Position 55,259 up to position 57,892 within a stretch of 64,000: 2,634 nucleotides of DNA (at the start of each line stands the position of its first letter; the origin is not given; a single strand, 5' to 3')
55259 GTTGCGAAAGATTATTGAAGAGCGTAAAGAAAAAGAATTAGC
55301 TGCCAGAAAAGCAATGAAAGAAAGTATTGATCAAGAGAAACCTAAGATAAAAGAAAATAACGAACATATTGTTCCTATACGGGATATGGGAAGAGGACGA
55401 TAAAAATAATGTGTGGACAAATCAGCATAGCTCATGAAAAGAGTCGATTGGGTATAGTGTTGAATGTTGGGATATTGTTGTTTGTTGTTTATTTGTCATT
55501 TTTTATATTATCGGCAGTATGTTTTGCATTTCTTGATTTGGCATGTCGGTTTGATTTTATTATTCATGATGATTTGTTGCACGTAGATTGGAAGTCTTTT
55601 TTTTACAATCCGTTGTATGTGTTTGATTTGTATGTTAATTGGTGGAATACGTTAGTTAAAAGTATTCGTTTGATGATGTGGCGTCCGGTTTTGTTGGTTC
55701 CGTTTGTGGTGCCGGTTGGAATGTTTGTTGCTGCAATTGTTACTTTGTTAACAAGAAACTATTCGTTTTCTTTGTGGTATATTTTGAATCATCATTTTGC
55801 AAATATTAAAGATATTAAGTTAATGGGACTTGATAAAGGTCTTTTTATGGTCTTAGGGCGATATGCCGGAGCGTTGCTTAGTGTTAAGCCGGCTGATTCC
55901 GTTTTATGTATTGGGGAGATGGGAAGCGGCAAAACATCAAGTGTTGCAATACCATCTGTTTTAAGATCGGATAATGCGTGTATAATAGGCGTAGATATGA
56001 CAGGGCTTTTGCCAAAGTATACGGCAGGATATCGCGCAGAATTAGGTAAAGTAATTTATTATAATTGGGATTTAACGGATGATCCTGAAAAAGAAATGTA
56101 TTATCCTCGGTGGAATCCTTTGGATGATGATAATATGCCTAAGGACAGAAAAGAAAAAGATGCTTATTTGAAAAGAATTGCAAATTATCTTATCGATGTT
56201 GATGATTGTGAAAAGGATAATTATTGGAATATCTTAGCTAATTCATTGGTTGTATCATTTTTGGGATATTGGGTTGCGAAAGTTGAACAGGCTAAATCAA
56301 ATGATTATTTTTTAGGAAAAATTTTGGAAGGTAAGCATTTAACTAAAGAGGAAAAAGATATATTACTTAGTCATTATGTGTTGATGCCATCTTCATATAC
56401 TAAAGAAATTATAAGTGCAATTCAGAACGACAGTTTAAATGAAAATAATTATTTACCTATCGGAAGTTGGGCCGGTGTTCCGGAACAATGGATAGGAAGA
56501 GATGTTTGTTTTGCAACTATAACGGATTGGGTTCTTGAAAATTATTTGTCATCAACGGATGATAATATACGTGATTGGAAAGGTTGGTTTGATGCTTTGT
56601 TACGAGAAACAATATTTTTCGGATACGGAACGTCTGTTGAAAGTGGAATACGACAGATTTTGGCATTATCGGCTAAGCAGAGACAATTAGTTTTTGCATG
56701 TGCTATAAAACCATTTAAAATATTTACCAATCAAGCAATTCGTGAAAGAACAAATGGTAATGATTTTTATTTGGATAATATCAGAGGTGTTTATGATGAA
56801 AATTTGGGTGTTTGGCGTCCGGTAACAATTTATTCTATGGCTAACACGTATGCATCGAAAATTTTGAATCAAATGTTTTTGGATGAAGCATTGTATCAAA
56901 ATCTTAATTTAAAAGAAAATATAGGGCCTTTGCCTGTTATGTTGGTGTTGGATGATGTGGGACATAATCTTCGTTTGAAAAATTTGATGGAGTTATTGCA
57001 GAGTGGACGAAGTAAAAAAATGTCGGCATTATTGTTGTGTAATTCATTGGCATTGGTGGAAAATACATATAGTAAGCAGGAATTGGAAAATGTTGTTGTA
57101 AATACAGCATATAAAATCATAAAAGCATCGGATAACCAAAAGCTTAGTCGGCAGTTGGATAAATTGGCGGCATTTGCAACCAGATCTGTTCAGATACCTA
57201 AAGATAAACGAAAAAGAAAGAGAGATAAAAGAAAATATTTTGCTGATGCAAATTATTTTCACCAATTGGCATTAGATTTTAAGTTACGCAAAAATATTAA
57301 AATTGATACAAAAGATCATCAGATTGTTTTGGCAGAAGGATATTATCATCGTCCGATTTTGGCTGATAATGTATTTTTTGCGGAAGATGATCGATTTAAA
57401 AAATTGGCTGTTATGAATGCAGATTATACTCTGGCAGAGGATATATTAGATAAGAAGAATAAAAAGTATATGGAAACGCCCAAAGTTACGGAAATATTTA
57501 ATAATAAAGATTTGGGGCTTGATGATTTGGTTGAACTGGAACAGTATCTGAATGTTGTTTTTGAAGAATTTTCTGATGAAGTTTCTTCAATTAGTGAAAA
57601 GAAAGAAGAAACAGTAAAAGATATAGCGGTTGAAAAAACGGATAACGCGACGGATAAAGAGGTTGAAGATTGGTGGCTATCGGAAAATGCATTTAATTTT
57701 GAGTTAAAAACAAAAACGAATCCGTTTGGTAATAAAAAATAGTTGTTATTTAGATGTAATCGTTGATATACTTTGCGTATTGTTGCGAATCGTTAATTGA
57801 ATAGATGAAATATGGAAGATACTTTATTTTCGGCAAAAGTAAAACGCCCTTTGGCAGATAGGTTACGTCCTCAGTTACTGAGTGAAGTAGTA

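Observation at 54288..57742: Orphan, divergent VirD4/TraG-like coupling ATPase adjacent to a pentapeptide-repeat protein inside a housekeeping neighbourhood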

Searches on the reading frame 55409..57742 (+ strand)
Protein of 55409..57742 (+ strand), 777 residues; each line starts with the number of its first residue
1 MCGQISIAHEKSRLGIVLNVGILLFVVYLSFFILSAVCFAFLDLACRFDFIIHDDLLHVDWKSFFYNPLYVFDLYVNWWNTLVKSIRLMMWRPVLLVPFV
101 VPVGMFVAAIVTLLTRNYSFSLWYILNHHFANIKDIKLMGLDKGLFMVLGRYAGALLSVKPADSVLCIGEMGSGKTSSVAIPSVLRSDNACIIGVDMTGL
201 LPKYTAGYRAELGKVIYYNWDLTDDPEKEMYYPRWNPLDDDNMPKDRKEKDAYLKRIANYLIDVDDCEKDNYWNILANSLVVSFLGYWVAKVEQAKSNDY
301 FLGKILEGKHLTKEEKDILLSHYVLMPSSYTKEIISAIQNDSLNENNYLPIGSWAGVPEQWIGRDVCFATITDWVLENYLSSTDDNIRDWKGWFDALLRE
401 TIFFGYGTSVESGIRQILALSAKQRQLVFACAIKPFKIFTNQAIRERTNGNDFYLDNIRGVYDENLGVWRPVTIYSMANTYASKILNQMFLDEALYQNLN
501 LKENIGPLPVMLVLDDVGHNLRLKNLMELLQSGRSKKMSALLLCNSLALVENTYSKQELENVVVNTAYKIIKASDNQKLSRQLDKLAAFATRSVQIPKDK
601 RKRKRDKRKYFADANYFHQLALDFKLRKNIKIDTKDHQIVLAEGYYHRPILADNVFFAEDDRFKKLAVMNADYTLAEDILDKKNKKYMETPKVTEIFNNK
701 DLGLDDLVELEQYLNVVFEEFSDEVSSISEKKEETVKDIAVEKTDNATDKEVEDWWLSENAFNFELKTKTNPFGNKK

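Call 3: search_protein_families(library=pfam, proteins=[window:55409-57742:+], max_evalue=0.01)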
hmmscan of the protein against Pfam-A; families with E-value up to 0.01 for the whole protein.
window:55409-57742:+ (777 aa): 4 families
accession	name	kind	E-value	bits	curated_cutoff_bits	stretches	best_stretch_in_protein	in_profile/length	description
PF02534.20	T4SS-DNA_transf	-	3.5e-17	62.9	20.1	2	410-583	208-382/468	Type IV secretory system Conjugative DNA transfer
PF10412.15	TrwB_AAD_bind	-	1.5e-07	31.1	20.5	1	481-581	218-317/387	Type IV secretion-system coupling protein DNA-binding domain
PF12696.13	TraG-D_C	-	1e-06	29.1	22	1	509-592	1-84/126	TraM recognition site of TraD and TraG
PF04665.18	Pox_A32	-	0.00011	22.2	22.8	1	509-565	99-156/242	Poxvirus A32 protein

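Call 4: search_protein_families(library=ncbifam, proteins=[window:55409-57742:+], max_evalue=0.01)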
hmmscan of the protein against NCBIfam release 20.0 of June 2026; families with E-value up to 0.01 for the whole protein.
window:55409-57742:+ (777 aa): 3 families
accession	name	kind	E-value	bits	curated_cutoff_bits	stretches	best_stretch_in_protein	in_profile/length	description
NF045973.1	conju_CD1115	equivalog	5.7e-17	61.7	250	2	163-317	25-176/442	VirD4-like conjugal transfer protein, CD1115 family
NF010450.0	PRK13876.1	subfamily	1.8e-10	39.7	674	1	57-283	39-255/667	IncP-type conjugal transfer protein TraG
NF010472.0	PRK13897.1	equivalog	3.4e-08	32.5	728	1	16-297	12-281/657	type IV secretion system component VirD4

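Call 6: find_homologous_proteins(query=window:55409-57742:+)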
Query window:55409-57742:+ (777 aa): 87 proteins with E <= 0.001 among 8000 candidates.
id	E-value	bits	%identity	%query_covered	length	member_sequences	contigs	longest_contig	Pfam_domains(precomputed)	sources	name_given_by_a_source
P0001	0.0e+0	1778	100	100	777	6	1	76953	PF10412.16,PF02534.21,PF12696.14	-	-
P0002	0.0e+0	1278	69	100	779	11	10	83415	PF02534.21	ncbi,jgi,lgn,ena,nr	ncbi:MAG: type IV secretory system conjugative DNA transfer family protein [Alphaproteobacteria bact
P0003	0.0e+0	1267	69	100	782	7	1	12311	PF10412.16,PF02534.21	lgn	-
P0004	0.0e+0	1249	67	100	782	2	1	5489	PF10412.16,PF02534.21,PF12696.14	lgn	-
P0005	0.0e+0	1184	65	100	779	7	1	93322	PF02534.21,PF12696.14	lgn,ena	-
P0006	0.0e+0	1183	63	100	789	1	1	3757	PF10412.16,PF02534.21,PF12696.14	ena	-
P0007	0.0e+0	1180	65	99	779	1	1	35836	PF10412.16,PF02534.21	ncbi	-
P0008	0.0e+0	1165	65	100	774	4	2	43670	PF10412.16,PF02534.21,PF12696.14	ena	-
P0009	0.0e+0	1149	63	100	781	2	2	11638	PF02534.21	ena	-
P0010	0.0e+0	1148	62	100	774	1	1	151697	PF02534.21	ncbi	-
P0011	0.0e+0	1146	64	99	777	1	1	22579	PF10412.16,PF02534.21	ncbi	-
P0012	0.0e+0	1143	63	100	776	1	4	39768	PF02534.21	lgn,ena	-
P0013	0.0e+0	1142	63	100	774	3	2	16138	PF12696.14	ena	-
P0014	0.0e+0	1142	63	100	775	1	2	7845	PF02534.21,PF12696.14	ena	-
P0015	0.0e+0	1142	63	99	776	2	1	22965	PF02534.21,PF12696.14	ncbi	-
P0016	0.0e+0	1141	62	100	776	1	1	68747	PF10412.16,PF02534.21,PF12696.14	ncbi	-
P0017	0.0e+0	1137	62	100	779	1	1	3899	PF02534.21,PF12696.14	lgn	-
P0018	0.0e+0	1136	63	100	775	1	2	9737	PF02534.21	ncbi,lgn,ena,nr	ncbi:MAG: type IV secretory system conjugative DNA transfer family protein [Alphaproteobacteria bact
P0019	0.0e+0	1135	62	100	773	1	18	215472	PF04665.19,PF02534.21,PF12696.14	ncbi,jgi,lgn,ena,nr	ncbi:MAG: type IV secretory system conjugative DNA transfer family protein [Alphaproteobacteria bact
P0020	0.0e+0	1135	62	100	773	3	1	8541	PF04665.19,PF02534.21,PF12696.14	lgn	-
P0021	0.0e+0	1135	62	99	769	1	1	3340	PF10412.16,PF02534.21,PF12696.14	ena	-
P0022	0.0e+0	1132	62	100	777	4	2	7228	PF02534.21,PF12696.14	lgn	-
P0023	0.0e+0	1131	62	100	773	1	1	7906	PF04665.19,PF02534.21,PF12696.14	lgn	-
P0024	0.0e+0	1123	62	100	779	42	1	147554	PF10412.16,PF02534.21,PF12696.14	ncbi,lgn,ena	-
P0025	0.0e+0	1119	61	100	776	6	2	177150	PF02534.21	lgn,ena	-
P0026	0.0e+0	1119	61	100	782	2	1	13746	PF10412.16,PF02534.21,PF12696.14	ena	-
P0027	0.0e+0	1115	61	100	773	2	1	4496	PF10412.16,PF02534.21,PF12696.14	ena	-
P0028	0.0e+0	1105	61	100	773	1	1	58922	PF10412.16,PF02534.21,PF12696.14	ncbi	-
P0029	0.0e+0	1100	61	100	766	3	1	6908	PF02534.21,PF12696.14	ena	-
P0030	0.0e+0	1099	61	100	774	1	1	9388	PF02534.21,PF12696.14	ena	-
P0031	0.0e+0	1093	59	100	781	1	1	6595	PF10412.16,PF02534.21,PF12696.14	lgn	-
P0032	0.0e+0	1083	60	100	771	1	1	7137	PF10412.16,PF02534.21,PF12696.14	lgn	-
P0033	0.0e+0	1082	60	99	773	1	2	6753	PF02534.21,PF12696.14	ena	-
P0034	0.0e+0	1080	60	100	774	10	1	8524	PF02534.21,PF12696.14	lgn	-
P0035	0.0e+0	1078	59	100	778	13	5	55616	PF02534.21,PF12696.14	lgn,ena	-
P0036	0.0e+0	1054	59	100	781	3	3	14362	PF10412.16,PF02534.21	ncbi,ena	-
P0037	0.0e+0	1052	58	99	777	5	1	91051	PF10412.16,PF02534.21,PF12696.14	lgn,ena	-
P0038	0.0e+0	1034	56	100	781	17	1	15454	PF10412.16,PF02534.21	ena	-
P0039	0.0e+0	1025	58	100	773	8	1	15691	PF10412.16,PF02534.21,PF12696.14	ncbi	-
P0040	2.7e-295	1000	57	99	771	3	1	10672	PF02534.21,PF12696.14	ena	-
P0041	3.7e-293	993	55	100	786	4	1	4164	PF02534.21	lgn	-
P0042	1.8e-261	888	51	100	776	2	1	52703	PF10412.16,PF02534.21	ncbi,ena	-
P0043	6.6e-261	886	50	100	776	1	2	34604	PF10412.16,PF02534.21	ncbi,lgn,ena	-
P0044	1.7e-242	825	64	69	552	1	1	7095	PF02534.21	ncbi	-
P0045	2.0e-240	818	47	99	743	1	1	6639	PF02534.21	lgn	-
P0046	8.0e-238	810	47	100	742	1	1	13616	PF10412.16,PF02534.21,PF12696.14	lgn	-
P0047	1.4e-235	802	49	97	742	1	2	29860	PF02534.21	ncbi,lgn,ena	-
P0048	2.0e-235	802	47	99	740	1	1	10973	PF02534.21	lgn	-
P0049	2.7e-235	801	48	99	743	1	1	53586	PF02534.21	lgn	-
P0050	6.8e-233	793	48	97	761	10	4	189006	PF02534.21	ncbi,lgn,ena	-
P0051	7.6e-231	787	50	86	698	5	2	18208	PF02534.21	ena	-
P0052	1.7e-229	782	49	88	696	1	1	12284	PF10412.16,PF02534.21,PF12696.14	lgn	-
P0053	5.0e-228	777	46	97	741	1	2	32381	PF10412.16,PF02534.21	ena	-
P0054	9.6e-226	770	49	87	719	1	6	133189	PF02534.21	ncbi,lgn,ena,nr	ncbi:MAG: type IV secretory system conjugative DNA transfer family protein [Alphaproteobacteria bact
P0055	1.3e-223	763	45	100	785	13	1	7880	PF02534.21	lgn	-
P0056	2.6e-218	745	45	100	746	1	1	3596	PF02534.21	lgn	-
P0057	3.3e-217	742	43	100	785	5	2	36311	PF02534.21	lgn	-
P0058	3.1e-216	738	48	89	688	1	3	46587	PF02534.21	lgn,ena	-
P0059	9.2e-212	724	48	88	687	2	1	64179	PF10412.16,PF02534.21,PF12696.14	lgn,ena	-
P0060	1.5e-209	716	49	84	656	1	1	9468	PF10412.16,PF02534.21,PF12696.14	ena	-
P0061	1.3e-208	713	42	100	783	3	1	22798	PF02534.21,PF12696.14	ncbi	-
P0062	2.4e-204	699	43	100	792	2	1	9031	PF02534.21,PF12696.14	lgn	-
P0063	3.5e-204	699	43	99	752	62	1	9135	PF02534.21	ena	-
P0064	5.7e-203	695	47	89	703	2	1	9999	PF10412.16,PF02534.21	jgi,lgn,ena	-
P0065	1.3e-202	693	41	100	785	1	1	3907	PF02534.21,PF12696.14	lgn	-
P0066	5.6e-202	691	40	100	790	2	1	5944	PF02534.21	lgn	-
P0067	1.1e-201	690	41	98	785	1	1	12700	PF02534.21,PF12696.14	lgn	-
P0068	5.6e-201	688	42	96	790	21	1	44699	PF02534.21,PF12696.14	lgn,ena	-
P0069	1.0e-200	687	41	100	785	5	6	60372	PF10412.16,PF02534.21,PF12696.14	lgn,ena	-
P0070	6.8e-199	681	42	100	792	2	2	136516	PF02534.21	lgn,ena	-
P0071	1.8e-198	680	42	100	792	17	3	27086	PF02534.21,PF12696.14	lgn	-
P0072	1.1e-197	677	41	100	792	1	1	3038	PF02534.21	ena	-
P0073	1.6e-197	677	41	100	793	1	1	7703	PF02534.21,PF12696.14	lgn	-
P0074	2.0e-197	676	45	88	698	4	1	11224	PF02534.21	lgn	-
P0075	2.5e-197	676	41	100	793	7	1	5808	PF02534.21,PF12696.14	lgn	-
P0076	1.4e-196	673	42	100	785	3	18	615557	PF10412.16,PF02534.21,PF12696.14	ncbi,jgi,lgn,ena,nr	ncbi:MAG: hypothetical protein E7019_00755 [Alphaproteobacteria bacterium]|nr:hypothetical protein [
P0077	1.5e-195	670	41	100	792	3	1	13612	PF02534.21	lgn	-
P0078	8.3e-194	664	41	100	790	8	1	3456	PF10412.16,PF02534.21,PF12696.14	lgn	-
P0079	8.4e-194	664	42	100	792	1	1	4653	PF02534.21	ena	-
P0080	1.4e-186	640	40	99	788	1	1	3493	PF02534.21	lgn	-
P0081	1.7e-177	610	39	91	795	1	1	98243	PF02534.21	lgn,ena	-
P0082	7.0e-144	499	36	91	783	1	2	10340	PF02534.21,PF12696.14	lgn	-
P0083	3.7e-133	464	43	66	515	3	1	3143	PF02534.21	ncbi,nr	ncbi:MAG: type IV secretory system conjugative DNA transfer family protein, partial [Alphaproteobact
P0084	2.8e-84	302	41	47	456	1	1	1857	PF02534.21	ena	-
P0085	1.2e-76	277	30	78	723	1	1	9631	PF10412.16,PF02534.21,PF12696.14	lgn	-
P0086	6.7e-64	235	29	71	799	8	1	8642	PF02534.21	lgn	-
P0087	8.0e-64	234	29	71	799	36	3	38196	PF10412.16,PF02534.21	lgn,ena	-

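Call 7: find_encoding_contigs(protein=P0019, flank=10000, max_places=2)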
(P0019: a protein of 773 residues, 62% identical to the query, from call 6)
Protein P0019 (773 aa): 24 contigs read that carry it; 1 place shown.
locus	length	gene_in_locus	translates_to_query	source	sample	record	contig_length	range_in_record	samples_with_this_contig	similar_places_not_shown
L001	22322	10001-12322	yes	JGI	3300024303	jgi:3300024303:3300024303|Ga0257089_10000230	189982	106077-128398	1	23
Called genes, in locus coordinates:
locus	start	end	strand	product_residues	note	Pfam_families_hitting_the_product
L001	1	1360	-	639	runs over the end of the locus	PF01432:Peptidase_M3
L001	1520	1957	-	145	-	PF00583:Acetyltransf_1, PF13673:Acetyltransf_10, PF13508:Acetyltransf_7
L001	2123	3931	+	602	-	PF00009:GTP_EFTU, PF03144:GTP_EFTU_D2, PF14492:EFG_III (weak), PF00679:EFG_C, PF06421:LepA_C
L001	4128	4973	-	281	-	-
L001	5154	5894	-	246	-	PF01416:PseudoU_synth_1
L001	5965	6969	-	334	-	PF01408:GFO_IDH_MocA, PF02423:OCD_Mu_crystall (weak), PF22725:GFO_IDH_MocA_C3, PF02894:GFO_IDH_MocA_C (faint)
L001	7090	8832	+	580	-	-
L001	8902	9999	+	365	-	PF00805:Pentapeptide, PF13576:Pentapeptide_3 (weak), PF13599:Pentapeptide_4, PF25296:Decapeptide (faint), PF00805:Pentapeptide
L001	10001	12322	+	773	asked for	PF02534:T4SS-DNA_transf (weak), PF04665:Pox_A32 (weak), PF12696:TraG-D_C (weak)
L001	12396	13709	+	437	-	PF05496:RuvB_N, PF00004:AAA, PF07728:AAA_5 (weak), PF16193:AAA_assoc_2, PF12002:MgsA_C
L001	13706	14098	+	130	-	-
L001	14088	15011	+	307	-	PF00849:PseudoU_synth_2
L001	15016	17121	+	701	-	PF05170:AsmA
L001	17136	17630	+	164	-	PF07542:ATP12 (weak)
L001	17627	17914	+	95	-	PF00708:Acylphosphatase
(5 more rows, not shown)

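Call 8: find_encoding_contigs(protein=P0076, flank=10000, max_places=2)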
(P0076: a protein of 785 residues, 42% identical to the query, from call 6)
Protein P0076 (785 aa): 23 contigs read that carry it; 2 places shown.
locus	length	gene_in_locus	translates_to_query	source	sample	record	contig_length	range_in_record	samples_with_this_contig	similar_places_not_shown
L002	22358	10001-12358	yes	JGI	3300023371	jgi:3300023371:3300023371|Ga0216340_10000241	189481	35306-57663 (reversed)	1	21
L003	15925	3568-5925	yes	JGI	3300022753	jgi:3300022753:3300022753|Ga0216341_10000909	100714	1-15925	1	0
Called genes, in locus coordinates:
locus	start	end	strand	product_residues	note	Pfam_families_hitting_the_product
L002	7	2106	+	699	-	PF13365:Trypsin_2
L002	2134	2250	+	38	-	-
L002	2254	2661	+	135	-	PF04379:DUF525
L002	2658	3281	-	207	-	-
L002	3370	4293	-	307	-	PF01430:HSP33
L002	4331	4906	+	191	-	PF02631:RecX_HTH2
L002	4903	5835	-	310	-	PF01416:PseudoU_synth_1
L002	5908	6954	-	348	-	PF02423:OCD_Mu_crystall (weak), PF01408:GFO_IDH_MocA, PF02894:GFO_IDH_MocA_C (faint), PF22725:GFO_IDH_MocA_C3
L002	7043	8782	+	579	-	-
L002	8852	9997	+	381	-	PF13576:Pentapeptide_3 (faint), PF13599:Pentapeptide_4 (weak), PF25296:Decapeptide (faint), PF00805:Pentapeptide, PF13599:Pentapeptide_4, PF00805:Pentapeptide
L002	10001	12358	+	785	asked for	PF02534:T4SS-DNA_transf (weak), PF10412:TrwB_AAD_bind, PF02534:T4SS-DNA_transf, PF12696:TraG-D_C (weak)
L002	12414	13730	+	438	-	PF05496:RuvB_N, PF00004:AAA, PF07728:AAA_5 (weak), PF13173:AAA_14 (weak), PF16193:AAA_assoc_2, PF12002:MgsA_C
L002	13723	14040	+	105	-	-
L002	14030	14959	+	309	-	PF00849:PseudoU_synth_2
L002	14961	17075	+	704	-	PF05170:AsmA, PF05359:DUF748, PF05170:AsmA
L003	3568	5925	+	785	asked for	PF02534:T4SS-DNA_transf (weak), PF10412:TrwB_AAD_bind, PF02534:T4SS-DNA_transf, PF12696:TraG-D_C (weak)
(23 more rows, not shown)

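Call 9: find_encoding_contigs(protein=P0087, flank=10000, max_places=2)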
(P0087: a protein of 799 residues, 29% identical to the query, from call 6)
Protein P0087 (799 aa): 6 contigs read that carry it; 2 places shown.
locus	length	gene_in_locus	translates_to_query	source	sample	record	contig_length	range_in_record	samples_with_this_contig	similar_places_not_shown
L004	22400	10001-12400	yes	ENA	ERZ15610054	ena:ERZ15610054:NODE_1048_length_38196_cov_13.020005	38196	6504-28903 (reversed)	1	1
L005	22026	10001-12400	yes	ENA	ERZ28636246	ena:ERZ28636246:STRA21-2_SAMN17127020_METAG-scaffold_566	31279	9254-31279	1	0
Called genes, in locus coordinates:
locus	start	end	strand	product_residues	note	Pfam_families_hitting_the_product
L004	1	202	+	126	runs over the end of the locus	PF00886:Ribosomal_S16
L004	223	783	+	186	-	PF01782:RimM, PF05239:PRC, PF24986:PRC_RimM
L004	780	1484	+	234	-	PF01746:tRNA_m1G_MT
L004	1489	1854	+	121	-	PF01245:Ribosomal_L19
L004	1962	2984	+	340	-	PF01118:Semialdhyde_dh, PF02774:Semialdhyde_dhC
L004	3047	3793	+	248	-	PF22507:DUF6994 (weak)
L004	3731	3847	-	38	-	-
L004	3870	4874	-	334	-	PF00730:HhH-GPD, PF14815:NUDIX_4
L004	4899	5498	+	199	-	PF05656:DUF805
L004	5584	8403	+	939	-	PF17900:Peptidase_M1_N, PF01433:Peptidase_M1, PF11940:DUF3458, PF17432:DUF3458_C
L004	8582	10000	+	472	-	PF13576:Pentapeptide_3 (faint), PF13599:Pentapeptide_4, PF00805:Pentapeptide, PF13599:Pentapeptide_4 (weak), PF00805:Pentapeptide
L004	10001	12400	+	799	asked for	PF02534:T4SS-DNA_transf, PF10412:TrwB_AAD_bind (faint), PF02534:T4SS-DNA_transf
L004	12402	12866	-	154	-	PF00075:RNase_H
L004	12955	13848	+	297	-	-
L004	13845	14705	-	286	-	PF01503:PRA-PH (faint), PF03819:MazG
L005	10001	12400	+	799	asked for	PF02534:T4SS-DNA_transf, PF10412:TrwB_AAD_bind (faint), PF02534:T4SS-DNA_transf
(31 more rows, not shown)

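Call 11: find_related_loci(query=window:55409-57742:+, collection=genome_contigs, flank=10000)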
Query window:55409-57742:+ (777 aa) in genome_contigs; peptide patterns used: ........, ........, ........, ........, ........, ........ (x = any residue, [..] = any of these).
25 stretches matched a pattern; 3 encode a relative of the query (tblastn E <= 1e-3); 3 distinct loci.
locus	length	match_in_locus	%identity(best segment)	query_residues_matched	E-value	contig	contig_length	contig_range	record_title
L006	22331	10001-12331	93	1-777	0e+0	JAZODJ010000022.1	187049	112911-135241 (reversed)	MAG: Alphaproteobacteria bacterium isolate T1900044752_TS20190418.MAGScoT_cleanbin_000002 SGB_2243_k141_299629, whole ge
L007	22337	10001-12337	69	1-777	0e+0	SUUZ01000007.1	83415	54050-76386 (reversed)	MAG: Alphaproteobacteria bacterium isolate SIG59 NODE_7061_length_83415_cov_20.016173, whole genome shotgun sequence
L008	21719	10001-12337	69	1-777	0e+0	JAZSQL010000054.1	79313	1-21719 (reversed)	MAG: Alphaproteobacteria bacterium isolate T1900044543_TS20190009.MAGScoT_cleanbin_000006 SGB_90_k141_96242, whole genom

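Call 13: search_solved_structures(query=A1, max_evalue=0.01, show_alignments=2)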
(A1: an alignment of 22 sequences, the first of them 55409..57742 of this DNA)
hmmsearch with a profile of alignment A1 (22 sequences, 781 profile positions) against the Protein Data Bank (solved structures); distinct sequences matched with E-value up to 0.01: 2.
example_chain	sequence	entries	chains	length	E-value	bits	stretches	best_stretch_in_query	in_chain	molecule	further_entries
8dol_A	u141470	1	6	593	6.2e-06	27.9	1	432-678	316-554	Cag pathogenicity island protein (Cag5)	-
3llm_A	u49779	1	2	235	0.0079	17.7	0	115-179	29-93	ATP-dependent RNA helicase A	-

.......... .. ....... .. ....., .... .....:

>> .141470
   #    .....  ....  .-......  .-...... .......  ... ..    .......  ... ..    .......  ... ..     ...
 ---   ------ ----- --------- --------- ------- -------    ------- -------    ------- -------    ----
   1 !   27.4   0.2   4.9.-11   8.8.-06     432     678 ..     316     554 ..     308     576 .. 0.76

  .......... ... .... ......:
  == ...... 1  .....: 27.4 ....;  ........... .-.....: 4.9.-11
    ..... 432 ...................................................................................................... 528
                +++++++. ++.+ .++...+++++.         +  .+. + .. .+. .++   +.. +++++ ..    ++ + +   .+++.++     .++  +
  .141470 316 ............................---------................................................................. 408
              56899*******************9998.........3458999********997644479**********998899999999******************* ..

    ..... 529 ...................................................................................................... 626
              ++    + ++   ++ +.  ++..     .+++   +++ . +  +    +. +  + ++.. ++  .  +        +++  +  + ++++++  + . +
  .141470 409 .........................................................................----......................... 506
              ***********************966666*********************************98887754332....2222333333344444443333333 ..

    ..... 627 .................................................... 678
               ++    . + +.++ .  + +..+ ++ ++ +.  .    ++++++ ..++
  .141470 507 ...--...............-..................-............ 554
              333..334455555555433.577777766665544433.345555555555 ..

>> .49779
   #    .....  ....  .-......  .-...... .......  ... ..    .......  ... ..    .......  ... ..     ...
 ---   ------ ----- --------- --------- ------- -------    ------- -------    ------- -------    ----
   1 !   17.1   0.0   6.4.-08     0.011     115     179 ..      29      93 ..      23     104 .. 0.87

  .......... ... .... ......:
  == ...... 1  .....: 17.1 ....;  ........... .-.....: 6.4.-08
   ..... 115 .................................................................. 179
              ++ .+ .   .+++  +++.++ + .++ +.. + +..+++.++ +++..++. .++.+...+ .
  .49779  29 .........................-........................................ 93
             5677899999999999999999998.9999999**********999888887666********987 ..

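Call 14: search_protein_families(library=padloc, proteins=[window:55409-57742:+], max_evalue=0.01)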
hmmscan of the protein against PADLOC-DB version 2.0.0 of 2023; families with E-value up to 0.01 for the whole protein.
window:55409-57742:+ (777 aa): 1 family
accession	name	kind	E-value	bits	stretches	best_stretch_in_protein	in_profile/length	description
PDLC02302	AbiEii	-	0.001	16.5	1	569-680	81-191/313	AbiEii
